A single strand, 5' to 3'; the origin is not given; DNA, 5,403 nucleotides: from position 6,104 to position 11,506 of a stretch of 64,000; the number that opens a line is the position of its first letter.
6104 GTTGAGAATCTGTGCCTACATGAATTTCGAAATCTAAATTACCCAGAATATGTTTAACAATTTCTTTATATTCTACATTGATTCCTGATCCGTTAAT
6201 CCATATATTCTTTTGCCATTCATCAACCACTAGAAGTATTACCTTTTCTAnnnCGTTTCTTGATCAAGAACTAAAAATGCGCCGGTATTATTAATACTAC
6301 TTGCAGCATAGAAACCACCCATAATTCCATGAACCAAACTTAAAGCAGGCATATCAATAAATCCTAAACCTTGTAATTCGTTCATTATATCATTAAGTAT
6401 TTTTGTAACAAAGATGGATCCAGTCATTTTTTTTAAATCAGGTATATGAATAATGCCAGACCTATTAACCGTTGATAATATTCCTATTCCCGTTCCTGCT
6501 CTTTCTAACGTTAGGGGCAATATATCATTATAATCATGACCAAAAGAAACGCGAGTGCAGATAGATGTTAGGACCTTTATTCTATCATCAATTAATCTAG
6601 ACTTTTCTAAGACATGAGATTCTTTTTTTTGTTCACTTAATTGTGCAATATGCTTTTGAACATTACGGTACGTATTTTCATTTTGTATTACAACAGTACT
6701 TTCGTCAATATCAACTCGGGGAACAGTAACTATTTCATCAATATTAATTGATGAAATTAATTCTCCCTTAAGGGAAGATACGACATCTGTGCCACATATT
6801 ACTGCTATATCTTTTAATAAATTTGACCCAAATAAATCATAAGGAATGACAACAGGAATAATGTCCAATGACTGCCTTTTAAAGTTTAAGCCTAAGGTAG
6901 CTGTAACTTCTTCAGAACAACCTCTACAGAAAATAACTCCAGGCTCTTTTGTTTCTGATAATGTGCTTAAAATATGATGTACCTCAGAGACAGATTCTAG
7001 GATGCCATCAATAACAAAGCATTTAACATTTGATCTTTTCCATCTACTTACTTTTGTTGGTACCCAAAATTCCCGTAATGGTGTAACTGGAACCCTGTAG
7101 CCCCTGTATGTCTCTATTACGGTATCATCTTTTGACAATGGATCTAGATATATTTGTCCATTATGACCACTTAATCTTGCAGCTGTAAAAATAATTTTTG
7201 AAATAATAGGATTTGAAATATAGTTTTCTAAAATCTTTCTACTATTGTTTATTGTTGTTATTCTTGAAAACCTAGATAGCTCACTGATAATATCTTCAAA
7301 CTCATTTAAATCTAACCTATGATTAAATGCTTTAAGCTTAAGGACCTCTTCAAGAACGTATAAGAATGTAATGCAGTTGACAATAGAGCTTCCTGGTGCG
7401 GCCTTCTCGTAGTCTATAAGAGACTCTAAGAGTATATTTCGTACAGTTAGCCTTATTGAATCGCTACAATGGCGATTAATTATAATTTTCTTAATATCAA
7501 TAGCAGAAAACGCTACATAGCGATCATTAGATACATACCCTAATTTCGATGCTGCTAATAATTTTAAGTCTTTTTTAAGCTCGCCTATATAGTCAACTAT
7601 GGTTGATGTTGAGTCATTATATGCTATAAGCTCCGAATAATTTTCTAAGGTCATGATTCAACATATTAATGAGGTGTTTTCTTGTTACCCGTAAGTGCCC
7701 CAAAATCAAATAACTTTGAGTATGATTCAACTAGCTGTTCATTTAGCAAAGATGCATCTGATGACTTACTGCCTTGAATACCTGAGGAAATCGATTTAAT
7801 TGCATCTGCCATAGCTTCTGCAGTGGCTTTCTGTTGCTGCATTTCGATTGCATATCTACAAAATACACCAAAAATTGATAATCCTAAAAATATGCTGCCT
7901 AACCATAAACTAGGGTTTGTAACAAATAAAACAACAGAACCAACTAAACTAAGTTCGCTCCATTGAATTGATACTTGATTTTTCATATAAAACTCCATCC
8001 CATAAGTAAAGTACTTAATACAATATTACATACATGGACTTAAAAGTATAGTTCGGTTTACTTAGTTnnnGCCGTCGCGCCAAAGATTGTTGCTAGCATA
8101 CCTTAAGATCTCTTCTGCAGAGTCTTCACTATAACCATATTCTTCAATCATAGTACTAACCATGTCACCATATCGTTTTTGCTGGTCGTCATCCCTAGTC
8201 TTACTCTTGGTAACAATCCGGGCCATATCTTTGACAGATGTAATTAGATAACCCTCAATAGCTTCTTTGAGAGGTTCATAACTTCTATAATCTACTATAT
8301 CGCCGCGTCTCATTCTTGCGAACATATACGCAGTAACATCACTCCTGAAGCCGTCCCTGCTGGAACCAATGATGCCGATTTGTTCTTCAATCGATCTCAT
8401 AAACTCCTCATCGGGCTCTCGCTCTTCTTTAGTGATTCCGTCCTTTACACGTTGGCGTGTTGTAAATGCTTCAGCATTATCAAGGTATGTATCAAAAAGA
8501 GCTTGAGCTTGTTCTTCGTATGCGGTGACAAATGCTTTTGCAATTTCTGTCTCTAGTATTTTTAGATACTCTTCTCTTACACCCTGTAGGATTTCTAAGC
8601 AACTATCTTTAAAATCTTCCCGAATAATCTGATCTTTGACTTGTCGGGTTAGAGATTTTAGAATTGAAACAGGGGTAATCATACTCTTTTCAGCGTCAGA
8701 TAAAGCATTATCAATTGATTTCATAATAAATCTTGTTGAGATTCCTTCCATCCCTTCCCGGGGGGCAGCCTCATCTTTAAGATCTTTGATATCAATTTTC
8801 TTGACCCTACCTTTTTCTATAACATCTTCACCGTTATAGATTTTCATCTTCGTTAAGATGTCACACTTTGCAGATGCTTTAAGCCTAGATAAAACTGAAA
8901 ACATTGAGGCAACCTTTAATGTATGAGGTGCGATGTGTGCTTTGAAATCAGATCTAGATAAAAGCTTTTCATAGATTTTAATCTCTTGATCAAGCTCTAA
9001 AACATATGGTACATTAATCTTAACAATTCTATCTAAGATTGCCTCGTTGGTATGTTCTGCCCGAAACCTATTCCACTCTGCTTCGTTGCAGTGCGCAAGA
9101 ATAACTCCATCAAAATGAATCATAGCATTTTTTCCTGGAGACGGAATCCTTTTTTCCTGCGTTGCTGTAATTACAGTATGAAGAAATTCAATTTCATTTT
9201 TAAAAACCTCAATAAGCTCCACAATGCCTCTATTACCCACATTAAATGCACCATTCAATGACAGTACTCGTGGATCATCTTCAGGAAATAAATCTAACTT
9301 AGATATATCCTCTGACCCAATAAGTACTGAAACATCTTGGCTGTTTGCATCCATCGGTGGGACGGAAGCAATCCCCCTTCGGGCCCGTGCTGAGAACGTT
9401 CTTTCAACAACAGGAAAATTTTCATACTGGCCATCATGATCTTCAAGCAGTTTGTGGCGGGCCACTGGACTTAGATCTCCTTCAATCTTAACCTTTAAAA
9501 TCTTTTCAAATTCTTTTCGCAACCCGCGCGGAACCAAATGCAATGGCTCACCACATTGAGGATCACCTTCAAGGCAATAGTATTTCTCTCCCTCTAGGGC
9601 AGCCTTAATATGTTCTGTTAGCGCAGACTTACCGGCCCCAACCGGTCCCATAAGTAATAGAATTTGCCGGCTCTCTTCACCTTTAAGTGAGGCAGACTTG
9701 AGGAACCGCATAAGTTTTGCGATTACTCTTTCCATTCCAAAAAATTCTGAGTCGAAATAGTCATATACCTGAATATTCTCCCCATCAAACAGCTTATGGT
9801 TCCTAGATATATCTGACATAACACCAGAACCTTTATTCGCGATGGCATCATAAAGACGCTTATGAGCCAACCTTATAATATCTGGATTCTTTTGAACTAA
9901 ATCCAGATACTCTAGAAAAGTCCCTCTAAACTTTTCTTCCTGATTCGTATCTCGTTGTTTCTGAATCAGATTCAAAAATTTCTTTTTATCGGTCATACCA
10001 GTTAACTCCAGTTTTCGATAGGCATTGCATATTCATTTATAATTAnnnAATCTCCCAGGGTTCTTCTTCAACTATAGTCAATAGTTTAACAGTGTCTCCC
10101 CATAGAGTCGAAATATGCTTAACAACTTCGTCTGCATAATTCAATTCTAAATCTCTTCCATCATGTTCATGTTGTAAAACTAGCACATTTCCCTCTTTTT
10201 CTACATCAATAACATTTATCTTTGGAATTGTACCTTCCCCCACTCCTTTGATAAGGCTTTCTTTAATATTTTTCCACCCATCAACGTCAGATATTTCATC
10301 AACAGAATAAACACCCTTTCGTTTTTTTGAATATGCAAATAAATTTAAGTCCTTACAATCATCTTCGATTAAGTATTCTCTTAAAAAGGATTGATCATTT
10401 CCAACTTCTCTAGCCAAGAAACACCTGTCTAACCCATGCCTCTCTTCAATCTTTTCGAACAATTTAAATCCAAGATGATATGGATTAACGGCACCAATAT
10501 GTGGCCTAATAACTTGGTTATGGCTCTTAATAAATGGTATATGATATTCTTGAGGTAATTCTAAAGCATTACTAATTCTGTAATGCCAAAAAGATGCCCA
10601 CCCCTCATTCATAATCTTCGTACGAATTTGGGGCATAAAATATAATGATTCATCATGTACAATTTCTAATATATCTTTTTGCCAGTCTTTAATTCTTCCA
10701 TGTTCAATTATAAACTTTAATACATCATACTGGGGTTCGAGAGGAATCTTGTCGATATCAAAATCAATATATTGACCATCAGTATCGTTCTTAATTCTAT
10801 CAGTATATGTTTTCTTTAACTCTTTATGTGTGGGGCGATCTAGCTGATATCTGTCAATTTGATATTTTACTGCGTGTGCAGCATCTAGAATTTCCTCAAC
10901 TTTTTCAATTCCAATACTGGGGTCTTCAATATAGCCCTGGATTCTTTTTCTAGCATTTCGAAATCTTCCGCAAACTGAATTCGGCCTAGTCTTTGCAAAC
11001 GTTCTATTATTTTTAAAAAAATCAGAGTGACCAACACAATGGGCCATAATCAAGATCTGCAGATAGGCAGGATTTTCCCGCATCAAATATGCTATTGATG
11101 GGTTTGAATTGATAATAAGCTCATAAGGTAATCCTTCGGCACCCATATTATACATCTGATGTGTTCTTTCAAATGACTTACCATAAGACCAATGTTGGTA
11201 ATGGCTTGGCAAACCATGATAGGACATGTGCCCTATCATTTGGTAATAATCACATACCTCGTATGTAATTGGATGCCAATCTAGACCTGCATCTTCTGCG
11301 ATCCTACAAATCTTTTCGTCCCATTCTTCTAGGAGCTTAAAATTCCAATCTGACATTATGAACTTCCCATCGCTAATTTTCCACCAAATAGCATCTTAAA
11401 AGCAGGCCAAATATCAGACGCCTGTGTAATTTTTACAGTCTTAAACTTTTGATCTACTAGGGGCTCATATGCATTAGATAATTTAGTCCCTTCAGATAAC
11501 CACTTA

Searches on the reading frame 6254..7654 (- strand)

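Call 32: search_protein_families(library=phrogs, proteins=[window:6254-7654:-], max_evalue=0.00001)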
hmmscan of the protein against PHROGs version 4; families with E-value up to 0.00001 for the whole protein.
window:6254-7654:- (467 aa): 1 family
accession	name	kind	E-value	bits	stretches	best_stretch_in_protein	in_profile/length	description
phrog_5725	-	other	7.3e-16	58.8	1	151-359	159-375/540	chaperonin groEL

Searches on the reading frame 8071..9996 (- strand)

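Call 32: search_protein_families(library=phrogs, proteins=[window:8071-9996:-], max_evalue=0.00001)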
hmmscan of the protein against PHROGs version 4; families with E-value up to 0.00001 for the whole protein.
window:8071-9996:- (642 aa): 1 family
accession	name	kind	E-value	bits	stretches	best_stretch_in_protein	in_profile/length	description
phrog_22605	-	unknown function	2.5e-133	447.1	1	12-634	7-611/619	-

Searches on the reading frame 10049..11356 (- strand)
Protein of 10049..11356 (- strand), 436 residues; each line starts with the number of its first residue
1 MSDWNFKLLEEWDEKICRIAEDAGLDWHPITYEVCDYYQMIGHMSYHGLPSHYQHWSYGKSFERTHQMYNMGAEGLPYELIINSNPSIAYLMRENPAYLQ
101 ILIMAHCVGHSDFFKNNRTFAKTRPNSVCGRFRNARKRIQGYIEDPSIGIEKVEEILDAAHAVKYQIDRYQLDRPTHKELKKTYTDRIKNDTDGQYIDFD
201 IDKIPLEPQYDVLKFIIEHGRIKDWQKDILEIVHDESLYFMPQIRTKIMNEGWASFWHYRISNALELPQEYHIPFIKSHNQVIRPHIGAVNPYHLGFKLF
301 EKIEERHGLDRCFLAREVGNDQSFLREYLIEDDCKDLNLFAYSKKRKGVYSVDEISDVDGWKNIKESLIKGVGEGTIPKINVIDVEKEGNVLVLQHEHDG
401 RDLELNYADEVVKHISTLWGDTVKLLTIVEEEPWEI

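Call 32: search_protein_families(library=phrogs, proteins=[window:10049-11356:-], max_evalue=0.00001)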
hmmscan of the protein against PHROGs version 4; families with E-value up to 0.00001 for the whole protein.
window:10049-11356:- (436 aa): 2 families
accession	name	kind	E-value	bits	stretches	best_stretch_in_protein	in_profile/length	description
phrog_35217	-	unknown function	4.5e-94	316.9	2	202-431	240-502/531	-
phrog_35658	-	unknown function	9.1e-11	42.5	0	212-305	217-307/445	-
